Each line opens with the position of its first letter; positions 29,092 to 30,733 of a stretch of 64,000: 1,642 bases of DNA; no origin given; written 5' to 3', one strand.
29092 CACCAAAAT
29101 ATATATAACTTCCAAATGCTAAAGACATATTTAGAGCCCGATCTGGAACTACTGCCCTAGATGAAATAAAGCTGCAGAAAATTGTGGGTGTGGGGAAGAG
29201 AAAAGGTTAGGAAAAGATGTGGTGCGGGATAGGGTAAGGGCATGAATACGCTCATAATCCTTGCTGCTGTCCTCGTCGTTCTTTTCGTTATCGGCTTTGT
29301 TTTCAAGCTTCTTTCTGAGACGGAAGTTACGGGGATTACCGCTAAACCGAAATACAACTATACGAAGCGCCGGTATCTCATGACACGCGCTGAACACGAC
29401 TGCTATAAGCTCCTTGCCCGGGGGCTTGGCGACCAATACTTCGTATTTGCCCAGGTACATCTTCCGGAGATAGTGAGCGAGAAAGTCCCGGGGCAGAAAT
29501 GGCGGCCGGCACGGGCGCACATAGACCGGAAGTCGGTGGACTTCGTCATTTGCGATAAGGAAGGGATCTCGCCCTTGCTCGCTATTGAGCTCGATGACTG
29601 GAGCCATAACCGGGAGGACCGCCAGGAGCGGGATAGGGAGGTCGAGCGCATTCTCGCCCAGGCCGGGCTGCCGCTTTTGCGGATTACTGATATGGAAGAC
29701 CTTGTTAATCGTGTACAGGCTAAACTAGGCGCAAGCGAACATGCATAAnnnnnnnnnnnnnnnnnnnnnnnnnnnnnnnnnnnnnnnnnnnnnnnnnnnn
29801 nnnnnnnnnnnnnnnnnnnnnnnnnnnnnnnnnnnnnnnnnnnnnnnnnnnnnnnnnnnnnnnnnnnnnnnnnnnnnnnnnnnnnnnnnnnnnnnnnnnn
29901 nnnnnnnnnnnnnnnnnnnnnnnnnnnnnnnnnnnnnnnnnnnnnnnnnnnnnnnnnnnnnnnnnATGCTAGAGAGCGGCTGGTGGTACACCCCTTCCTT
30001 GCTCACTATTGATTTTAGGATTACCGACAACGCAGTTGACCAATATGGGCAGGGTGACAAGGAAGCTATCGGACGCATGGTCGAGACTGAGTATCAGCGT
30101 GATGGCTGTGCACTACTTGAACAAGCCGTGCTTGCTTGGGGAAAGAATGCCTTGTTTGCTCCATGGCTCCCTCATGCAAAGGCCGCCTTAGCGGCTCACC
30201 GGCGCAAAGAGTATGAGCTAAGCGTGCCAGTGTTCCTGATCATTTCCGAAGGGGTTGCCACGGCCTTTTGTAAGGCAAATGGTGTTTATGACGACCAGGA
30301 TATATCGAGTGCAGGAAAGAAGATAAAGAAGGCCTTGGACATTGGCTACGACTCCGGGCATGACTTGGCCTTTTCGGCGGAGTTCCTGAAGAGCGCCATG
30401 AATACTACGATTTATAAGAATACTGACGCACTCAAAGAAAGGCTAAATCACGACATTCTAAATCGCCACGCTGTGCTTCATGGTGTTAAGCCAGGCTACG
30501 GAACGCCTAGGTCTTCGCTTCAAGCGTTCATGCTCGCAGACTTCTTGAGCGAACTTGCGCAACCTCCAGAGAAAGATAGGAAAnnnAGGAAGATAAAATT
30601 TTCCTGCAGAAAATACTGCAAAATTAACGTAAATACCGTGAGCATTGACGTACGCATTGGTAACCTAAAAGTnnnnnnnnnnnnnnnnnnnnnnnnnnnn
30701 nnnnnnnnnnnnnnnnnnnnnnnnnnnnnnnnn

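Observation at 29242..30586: Overlapping DUF2726 (restriction-endonuclease-fold, TM-anchored) and HEPN-like gene pair: candidate uncharacterised two-gene defence or toxin module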

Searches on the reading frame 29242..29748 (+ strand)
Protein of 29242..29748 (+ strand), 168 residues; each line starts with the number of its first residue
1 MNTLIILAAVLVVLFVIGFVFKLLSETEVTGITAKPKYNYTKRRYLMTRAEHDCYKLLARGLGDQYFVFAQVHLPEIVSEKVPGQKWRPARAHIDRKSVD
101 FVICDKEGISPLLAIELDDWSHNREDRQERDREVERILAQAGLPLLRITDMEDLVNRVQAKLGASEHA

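Call 3: search_protein_families(library=pfam, proteins=[window:29242-29748:+], max_evalue=1)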
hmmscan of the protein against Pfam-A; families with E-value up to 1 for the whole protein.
window:29242-29748:+ (168 aa): 3 families
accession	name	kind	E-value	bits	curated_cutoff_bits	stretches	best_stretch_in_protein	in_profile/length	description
PF10881.14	DUF2726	-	1.1e-29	103.1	24.7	1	44-162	2-123/126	Protein of unknown function (DUF2726)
PF18741.7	MTES_1575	-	5e-06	26.9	38.2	1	93-152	21-80/96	REase_MTES_1575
PF04480.18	DUF559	-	0.0082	16.4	20.6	1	91-152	38-92/109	Protein of unknown function (DUF559)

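Call 4: search_protein_families(library=padloc, proteins=[window:29242-29748:+], max_evalue=1)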
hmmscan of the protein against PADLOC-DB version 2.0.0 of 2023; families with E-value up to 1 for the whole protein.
window:29242-29748:+ (168 aa): 0 families

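Call 5: search_protein_families(library=ncbifam, proteins=[window:29242-29748:+], max_evalue=1)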
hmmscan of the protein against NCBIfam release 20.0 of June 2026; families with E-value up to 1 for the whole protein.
window:29242-29748:+ (168 aa): 1 family
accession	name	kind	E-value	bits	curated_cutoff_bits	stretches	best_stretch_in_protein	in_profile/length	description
NF041452.1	DDP3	equivalog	0.068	13.5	140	1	46-118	8-82/116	DNA distortion polypeptide 3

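Call 16: find_homologous_proteins(query=window:29242-29745:+, max_evalue=1e-10)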
Query window:29242-29745:+ (168 aa): 483 proteins with E <= 1e-10 among 632 candidates; the best 120 are listed.
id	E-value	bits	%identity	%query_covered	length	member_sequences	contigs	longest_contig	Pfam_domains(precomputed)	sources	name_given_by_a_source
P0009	1.1e-105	368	100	100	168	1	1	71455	PF18741.8,PF10881.15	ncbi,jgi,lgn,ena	ncbi:MAG TPA: DUF2726 domain-containing protein [Candidatus Paceibacterota bacterium]|jgi:very-short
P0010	5.0e-66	239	68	98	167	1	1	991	PF18741.8,PF10881.15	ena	-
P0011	7.8e-66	239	70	96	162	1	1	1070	PF18741.8,PF10881.15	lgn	-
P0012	2.1e-64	234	66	99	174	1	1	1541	PF18741.8,PF10881.15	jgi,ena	jgi:hypothetical protein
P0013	1.4e-61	225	75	79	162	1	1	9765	PF18741.8,PF10881.15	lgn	-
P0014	4.5e-61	223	66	99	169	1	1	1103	PF18741.8,PF10881.15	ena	-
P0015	9.2e-55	203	58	93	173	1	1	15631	PF10881.15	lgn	-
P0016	5.9e-54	200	59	93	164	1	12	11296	PF10881.15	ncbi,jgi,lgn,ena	ncbi:MAG TPA: DUF2726 domain-containing protein [Candidatus Paceibacterota bacterium]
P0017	1.6e-53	199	58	94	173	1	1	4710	PF18741.8,PF10881.15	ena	-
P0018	3.4e-52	195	68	78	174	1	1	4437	PF18741.8,PF10881.15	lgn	-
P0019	6.0e-51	190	53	91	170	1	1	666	PF18741.8,PF10881.15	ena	-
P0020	1.7e-50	189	57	89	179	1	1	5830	PF10881.15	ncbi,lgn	-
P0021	3.6e-50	188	54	99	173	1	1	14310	PF10881.15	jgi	jgi:very-short-patch-repair endonuclease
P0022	9.7e-50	187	55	96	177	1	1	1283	PF10881.15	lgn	-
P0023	1.4e-49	186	56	93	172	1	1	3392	PF10881.15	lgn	-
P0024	1.5e-49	186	54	95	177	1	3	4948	PF10881.15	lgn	-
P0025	1.5e-49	186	56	90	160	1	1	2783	PF10881.15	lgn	-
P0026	1.6e-49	186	54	99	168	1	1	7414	PF10881.15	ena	-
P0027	3.6e-49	185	65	79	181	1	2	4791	PF10881.15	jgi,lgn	jgi:very-short-patch-repair endonuclease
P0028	3.6e-49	185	61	77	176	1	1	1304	PF04480.19,PF10881.15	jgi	jgi:very-short-patch-repair endonuclease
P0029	1.8e-48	182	57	93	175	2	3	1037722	PF18741.8,PF10881.15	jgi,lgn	jgi:very-short-patch-repair endonuclease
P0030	2.2e-48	182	65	71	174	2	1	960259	PF10881.15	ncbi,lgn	ncbi:MAG: DUF2726 domain-containing protein [bacterium]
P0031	2.5e-48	182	56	94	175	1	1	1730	PF18741.8,PF10881.15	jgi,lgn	jgi:very-short-patch-repair endonuclease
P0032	2.7e-48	182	57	95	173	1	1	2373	PF10881.15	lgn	-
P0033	3.4e-48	182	57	94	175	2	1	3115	PF10881.15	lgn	-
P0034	3.9e-48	181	54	93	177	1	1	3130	PF10881.15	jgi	jgi:very-short-patch-repair endonuclease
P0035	4.0e-48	181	56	93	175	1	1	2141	PF10881.15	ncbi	-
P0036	5.4e-48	181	62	78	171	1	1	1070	PF18741.8,PF10881.15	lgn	-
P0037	5.5e-48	181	56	80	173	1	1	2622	PF04480.19,PF10881.15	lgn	-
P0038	6.1e-48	181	60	80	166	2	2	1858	PF04480.19,PF10881.15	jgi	-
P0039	6.7e-48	181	56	93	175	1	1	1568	PF10881.15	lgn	-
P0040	7.6e-48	180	56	93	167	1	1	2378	PF10881.15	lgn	-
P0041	9.0e-48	180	55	93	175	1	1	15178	PF10881.15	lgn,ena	-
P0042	9.7e-48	180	54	93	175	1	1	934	PF10881.15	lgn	-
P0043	1.2e-47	180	56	94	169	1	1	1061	PF18741.8,PF10881.15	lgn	-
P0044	1.3e-47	180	59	88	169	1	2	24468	PF10881.15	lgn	-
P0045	1.3e-47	180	57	93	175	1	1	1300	PF10881.15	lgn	-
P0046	1.4e-47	180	59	88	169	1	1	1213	PF10881.15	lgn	-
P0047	1.6e-47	179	55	88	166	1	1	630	PF18741.8,PF10881.15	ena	-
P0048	2.0e-47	179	64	74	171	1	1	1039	PF10881.15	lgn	-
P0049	2.1e-47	179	58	88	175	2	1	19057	PF10881.15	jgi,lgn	jgi:very-short-patch-repair endonuclease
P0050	5.5e-47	178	59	80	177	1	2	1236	PF04480.19,PF10881.15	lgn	-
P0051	5.6e-47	178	55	93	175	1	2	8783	PF10881.15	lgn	-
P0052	6.5e-47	177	53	95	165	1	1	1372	PF10881.15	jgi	-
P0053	8.2e-47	177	52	97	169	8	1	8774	PF04480.19,PF10881.15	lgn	-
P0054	1.0e-46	177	57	88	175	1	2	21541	PF10881.15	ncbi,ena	-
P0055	1.2e-46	176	64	69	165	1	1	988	PF10881.15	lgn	-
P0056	1.4e-46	176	56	88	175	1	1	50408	PF10881.15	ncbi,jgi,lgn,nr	ncbi:MAG: DUF2726 domain-containing protein [Burkholderiaceae bacterium]|jgi:very-short-patch-repair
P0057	1.5e-46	176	57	89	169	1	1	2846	PF04480.19,PF10881.15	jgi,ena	-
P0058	1.5e-46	176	54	93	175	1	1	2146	PF10881.15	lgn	-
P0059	2.0e-46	176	54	93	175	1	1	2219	PF10881.15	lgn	-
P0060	2.4e-46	176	58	78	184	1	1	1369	PF10881.15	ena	-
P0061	2.4e-46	175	58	88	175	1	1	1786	PF10881.15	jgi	jgi:very-short-patch-repair endonuclease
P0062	2.9e-46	175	55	89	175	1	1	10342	PF10881.15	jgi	jgi:very-short-patch-repair endonuclease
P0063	3.4e-46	175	53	89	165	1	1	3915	PF10881.15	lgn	-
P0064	3.9e-46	175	55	92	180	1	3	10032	PF10881.15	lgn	-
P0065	5.1e-46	174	57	88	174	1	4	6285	PF10881.15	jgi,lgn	jgi:very-short-patch-repair endonuclease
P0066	5.7e-46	174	54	95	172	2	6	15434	PF18741.8,PF10881.15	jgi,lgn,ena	-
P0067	5.8e-46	174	53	94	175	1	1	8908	PF10881.15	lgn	-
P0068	5.9e-46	174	52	98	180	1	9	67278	PF10881.15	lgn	-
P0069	7.2e-46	174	54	98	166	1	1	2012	PF10881.15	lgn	-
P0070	8.0e-46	174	49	98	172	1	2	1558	PF10881.15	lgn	-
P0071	1.2e-45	173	58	86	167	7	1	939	PF04480.19,PF18741.8,PF10881.15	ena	-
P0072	1.2e-45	173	60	74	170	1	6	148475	PF10881.15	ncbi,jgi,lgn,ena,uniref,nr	ncbi:MAG: hypothetical protein COU47_03920 [Candidatus Niyogibacteria bacterium CG10_big_fil_rev_8_2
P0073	1.3e-45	173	55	92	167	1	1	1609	PF10881.15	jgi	jgi:very-short-patch-repair endonuclease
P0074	1.4e-45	173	65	69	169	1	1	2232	PF10881.15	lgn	-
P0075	1.5e-45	173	64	63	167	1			PF10881.15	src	-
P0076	1.8e-45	173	67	69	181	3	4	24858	PF10881.15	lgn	-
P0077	2.2e-45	172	57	89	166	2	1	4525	PF10881.15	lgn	-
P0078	2.6e-45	172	66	69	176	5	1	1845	PF10881.15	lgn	-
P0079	3.1e-45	172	54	87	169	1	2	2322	PF10881.15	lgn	-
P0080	3.8e-45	172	62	72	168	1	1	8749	PF18741.8,PF10881.15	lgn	-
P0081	4.6e-45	171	56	88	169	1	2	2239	PF10881.15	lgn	-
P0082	4.7e-45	171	53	86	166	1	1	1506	PF04480.19,PF18741.8,PF10881.15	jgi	-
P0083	5.8e-45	171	56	89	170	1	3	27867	PF18741.8,PF10881.15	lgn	-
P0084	6.6e-45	171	57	84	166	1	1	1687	PF18741.8,PF10881.15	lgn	-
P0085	6.6e-45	171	50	98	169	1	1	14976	PF18741.8,PF10881.15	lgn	-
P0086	8.8e-45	170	55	89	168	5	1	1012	PF10881.15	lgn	-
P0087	9.1e-45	170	53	80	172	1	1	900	PF04480.19,PF10881.15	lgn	-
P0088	9.2e-45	170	57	77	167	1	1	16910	PF18741.8,PF10881.15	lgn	-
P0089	1.1e-44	170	53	89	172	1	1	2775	PF18741.8,PF10881.15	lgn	-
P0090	1.9e-44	169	58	84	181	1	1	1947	PF10881.15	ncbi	-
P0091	1.9e-44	169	62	72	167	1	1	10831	PF10881.15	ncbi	-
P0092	2.2e-44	169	51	95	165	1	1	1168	PF10881.15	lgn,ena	-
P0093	2.2e-44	169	54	80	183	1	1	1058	PF18741.8,PF10881.15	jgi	-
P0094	2.3e-44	169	52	97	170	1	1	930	PF10881.15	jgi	-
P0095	2.6e-44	169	51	96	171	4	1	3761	PF10881.15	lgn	-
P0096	2.7e-44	169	65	69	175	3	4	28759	PF10881.15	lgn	-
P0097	2.8e-44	169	64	70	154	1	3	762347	PF10881.15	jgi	-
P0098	3.1e-44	169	57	77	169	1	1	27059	PF10881.15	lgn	-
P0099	3.3e-44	169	55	89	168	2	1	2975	PF04480.19,PF18741.8,PF10881.15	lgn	-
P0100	3.4e-44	169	49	98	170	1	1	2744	PF10881.15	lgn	-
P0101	3.7e-44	168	51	99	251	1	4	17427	PF10881.15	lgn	-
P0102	4.3e-44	168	53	89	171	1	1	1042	PF10881.15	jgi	jgi:very-short-patch-repair endonuclease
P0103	4.9e-44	168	53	83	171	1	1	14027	PF18741.8,PF10881.15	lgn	-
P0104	6.7e-44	168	62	71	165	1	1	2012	PF10881.15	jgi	jgi:very-short-patch-repair endonuclease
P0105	6.9e-44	167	64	66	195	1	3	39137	PF10881.15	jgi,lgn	jgi:very-short-patch-repair endonuclease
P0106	7.9e-44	167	51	96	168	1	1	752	PF18741.8,PF10881.15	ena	-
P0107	9.3e-44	167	54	89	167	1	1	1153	PF10881.15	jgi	-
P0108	1.1e-43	167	55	88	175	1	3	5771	PF10881.15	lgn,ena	-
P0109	1.1e-43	167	61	72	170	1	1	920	PF18741.8,PF10881.15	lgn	-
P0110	1.2e-43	167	53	93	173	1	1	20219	PF10881.15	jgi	jgi:very-short-patch-repair endonuclease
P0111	1.2e-43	167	56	88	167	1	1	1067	PF10881.15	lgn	-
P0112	1.4e-43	166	55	89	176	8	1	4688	PF04480.19,PF18741.8,PF10881.15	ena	-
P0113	1.5e-43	166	58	78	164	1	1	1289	PF10881.15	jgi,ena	-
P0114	1.7e-43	166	63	69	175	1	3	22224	PF10881.15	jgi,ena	-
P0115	1.7e-43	166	52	89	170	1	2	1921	PF18741.8,PF10881.15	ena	-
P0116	1.8e-43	166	56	89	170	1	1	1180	PF18741.8,PF10881.15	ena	-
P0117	1.8e-43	166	50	98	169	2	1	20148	PF18741.8,PF10881.15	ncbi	-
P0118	1.9e-43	166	55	90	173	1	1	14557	PF18741.8,PF10881.15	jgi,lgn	jgi:hypothetical protein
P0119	1.9e-43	166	55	88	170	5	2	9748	PF10881.15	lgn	-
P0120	2.4e-43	166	62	69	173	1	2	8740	PF18741.8,PF10881.15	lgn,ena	-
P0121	2.5e-43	166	52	89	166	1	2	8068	PF18741.8,PF10881.15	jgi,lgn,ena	-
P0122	2.5e-43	166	57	82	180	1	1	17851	PF10881.15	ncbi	-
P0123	3.1e-43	165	60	75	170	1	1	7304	PF18741.8,PF10881.15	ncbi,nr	ncbi:MAG: DUF2726 domain-containing protein [Bacteroidetes bacterium]|nr:DUF2726 domain-containing p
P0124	3.4e-43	165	57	83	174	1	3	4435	PF10881.15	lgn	-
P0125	3.5e-43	165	61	71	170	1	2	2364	PF18741.8,PF10881.15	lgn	-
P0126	3.8e-43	165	52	89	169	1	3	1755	PF10881.15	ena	-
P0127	4.5e-43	165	56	79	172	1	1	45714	PF10881.15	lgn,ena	-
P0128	4.6e-43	165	60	72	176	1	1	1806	PF10881.15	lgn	-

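Call 17: find_encoding_contigs(protein=P0013, flank=4000, max_places=2)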
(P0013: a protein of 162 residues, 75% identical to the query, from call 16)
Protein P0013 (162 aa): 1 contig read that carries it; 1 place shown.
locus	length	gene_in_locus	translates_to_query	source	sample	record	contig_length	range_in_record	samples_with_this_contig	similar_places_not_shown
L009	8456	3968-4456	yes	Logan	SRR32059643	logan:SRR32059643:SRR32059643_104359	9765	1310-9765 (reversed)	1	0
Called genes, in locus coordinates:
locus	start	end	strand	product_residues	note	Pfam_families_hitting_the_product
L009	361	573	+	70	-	PF08281:Sigma70_r4_2 (weak)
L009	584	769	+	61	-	-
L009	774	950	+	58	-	-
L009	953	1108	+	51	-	PF13384:HTH_23 (weak)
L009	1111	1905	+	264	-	PF04326:SLFN_AlbA_2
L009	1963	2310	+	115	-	PF01503:PRA-PH (weak), PF03819:MazG (weak), PF12643:MazG-like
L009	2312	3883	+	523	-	PF04851:ResIII (faint), PF13191:AAA_16 (weak), PF24883:NPHP3_N (faint), PF09848:SLFN-g3_helicase, PF13401:AAA_22 (faint)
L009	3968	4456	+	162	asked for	PF10881:DUF2726, PF18741:MTES_1575 (faint)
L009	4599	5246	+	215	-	-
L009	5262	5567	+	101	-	PF13248:Zn_ribbon_3 (weak)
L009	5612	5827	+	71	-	PF03994:DUF350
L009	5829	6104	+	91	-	-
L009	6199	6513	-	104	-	-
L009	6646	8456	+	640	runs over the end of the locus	PF22148:Fervidolysin_NPro-like (weak), PF00082:Peptidase_S8, PF16403:Bact_surface_Ig-like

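Call 18: find_encoding_contigs(protein=P0015, flank=4000, max_places=2)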
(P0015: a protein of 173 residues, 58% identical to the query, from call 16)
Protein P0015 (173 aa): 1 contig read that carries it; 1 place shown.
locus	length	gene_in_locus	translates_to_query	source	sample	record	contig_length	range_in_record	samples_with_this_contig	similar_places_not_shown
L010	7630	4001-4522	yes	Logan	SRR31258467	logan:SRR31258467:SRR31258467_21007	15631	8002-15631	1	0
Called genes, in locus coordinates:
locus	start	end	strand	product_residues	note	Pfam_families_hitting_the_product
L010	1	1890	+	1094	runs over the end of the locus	PF07693:KAP_NTPase, PF13401:AAA_22 (faint)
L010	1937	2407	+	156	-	PF03073:TspO_MBR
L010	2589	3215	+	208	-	-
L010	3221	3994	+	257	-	PF13588:HSDR_N_2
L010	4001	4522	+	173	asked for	PF10881:DUF2726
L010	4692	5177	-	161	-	-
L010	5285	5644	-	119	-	-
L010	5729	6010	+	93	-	-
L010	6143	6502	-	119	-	-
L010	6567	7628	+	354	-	?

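Call 19: find_encoding_contigs(protein=P0016, flank=4000, max_places=4)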
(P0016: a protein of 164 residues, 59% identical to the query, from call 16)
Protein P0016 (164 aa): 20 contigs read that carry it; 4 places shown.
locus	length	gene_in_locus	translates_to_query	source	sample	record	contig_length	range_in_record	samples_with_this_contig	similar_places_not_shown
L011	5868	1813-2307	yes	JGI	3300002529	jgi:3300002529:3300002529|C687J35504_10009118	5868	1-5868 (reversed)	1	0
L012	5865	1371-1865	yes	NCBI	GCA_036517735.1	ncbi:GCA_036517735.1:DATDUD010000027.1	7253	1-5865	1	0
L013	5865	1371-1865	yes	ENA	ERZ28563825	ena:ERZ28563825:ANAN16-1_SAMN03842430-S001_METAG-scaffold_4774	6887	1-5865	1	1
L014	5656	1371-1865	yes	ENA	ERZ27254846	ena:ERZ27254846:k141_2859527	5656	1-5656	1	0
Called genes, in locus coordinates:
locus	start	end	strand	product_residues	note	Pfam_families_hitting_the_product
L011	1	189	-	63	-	?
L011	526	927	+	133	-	PF12587:DUF3761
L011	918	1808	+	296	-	PF13365:Trypsin_2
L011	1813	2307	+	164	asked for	PF10881:DUF2726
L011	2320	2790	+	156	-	PF03073:TspO_MBR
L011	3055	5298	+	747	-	-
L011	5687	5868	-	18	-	?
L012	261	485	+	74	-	PF12587:DUF3761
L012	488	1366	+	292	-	PF13365:Trypsin_2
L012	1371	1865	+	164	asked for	PF10881:DUF2726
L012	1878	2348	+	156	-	PF03073:TspO_MBR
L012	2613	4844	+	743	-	PF22148:Fervidolysin_NPro-like, PF00082:Peptidase_S8, PF01471:PG_binding_1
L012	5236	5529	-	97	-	-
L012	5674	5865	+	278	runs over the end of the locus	PF25145:NfeD1b_N, PF01343:Peptidase_S49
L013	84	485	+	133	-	PF12587:DUF3761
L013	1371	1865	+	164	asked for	PF10881:DUF2726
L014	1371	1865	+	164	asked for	PF10881:DUF2726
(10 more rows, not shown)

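Call 38: search_protein_families(library=phrogs, proteins=[window:29242-29748:+], max_evalue=0.1)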
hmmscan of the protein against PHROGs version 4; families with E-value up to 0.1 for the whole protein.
window:29242-29748:+ (168 aa): 1 family
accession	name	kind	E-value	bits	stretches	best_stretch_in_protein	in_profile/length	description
phrog_14167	-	unknown function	9.8e-14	52.3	1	37-148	72-176/209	-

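Call 65: find_encoding_contigs(protein=P0012, flank=3000, max_places=2)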
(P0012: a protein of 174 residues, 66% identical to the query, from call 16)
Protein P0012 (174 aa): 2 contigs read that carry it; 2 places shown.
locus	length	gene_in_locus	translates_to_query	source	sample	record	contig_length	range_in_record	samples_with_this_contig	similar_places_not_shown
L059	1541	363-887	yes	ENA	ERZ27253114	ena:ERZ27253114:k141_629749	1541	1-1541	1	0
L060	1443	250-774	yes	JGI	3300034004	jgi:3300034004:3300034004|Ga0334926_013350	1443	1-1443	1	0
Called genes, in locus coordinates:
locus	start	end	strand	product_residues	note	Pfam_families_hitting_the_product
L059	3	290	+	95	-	?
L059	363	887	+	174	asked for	PF10881:DUF2726, PF18741:MTES_1575 (weak)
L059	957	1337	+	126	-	-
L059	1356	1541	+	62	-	?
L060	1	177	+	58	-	?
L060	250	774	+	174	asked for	PF10881:DUF2726, PF18741:MTES_1575 (weak)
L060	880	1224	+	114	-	-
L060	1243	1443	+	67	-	?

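Call 66: find_encoding_contigs(protein=P0011, flank=3000, max_places=2)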
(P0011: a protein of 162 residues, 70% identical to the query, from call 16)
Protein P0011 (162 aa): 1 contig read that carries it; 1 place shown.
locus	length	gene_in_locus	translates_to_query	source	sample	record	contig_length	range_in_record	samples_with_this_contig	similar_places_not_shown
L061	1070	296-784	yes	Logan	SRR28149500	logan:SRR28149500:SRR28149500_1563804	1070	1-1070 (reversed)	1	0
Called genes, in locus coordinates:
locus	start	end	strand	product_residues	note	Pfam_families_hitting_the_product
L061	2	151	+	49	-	?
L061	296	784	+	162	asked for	PF10881:DUF2726, PF18741:MTES_1575 (weak)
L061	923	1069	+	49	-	?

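Call 67: find_encoding_contigs(protein=P0014, flank=3000, max_places=2)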
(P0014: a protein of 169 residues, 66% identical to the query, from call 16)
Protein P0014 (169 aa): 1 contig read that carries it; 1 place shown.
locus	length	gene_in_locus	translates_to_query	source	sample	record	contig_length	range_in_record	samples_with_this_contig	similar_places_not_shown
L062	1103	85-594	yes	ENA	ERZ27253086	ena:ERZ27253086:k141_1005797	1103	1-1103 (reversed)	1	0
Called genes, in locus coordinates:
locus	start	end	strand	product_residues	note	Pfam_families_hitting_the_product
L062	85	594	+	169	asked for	PF10881:DUF2726, PF18741:MTES_1575 (weak)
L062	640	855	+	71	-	PF03994:DUF350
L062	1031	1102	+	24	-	?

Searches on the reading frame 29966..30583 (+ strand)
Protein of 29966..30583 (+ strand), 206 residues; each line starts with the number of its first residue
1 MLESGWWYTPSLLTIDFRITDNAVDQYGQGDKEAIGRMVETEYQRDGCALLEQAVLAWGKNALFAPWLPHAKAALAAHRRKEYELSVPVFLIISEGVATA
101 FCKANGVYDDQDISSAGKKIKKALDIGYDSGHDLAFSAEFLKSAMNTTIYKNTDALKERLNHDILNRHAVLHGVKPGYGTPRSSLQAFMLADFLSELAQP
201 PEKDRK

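Call 55: predict_structure(alignment_id=A4)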
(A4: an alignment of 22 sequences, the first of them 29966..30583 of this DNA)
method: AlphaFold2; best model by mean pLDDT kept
length: 206 residues; sequences in the alignment: 22
mean_pLDDT: 80.0   pTM: 0.82
mean pLDDT of the five models: 80.0, 76.9, 76.5, 75.8, 73.7
residues with pLDDT >= 90: 86; 70-90: 54; 50-70: 58; < 50: 8
segments of 3 or more residues with pLDDT < 50: 158-161
pLDDT, mean of each block of 10 residues (from residue 1): 69 91 92 90 95 96 95 98 95 90 79 66 75 61 59 51 61 76 92 85 58
secondary structure, 60 per line:
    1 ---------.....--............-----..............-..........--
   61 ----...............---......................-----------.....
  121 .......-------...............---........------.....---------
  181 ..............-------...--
elements in order: H10-14 H17-28 H34-47 H49-58 H65-79 H83-104 H116-127 H135-149 H153-160 H167-171 H181-194
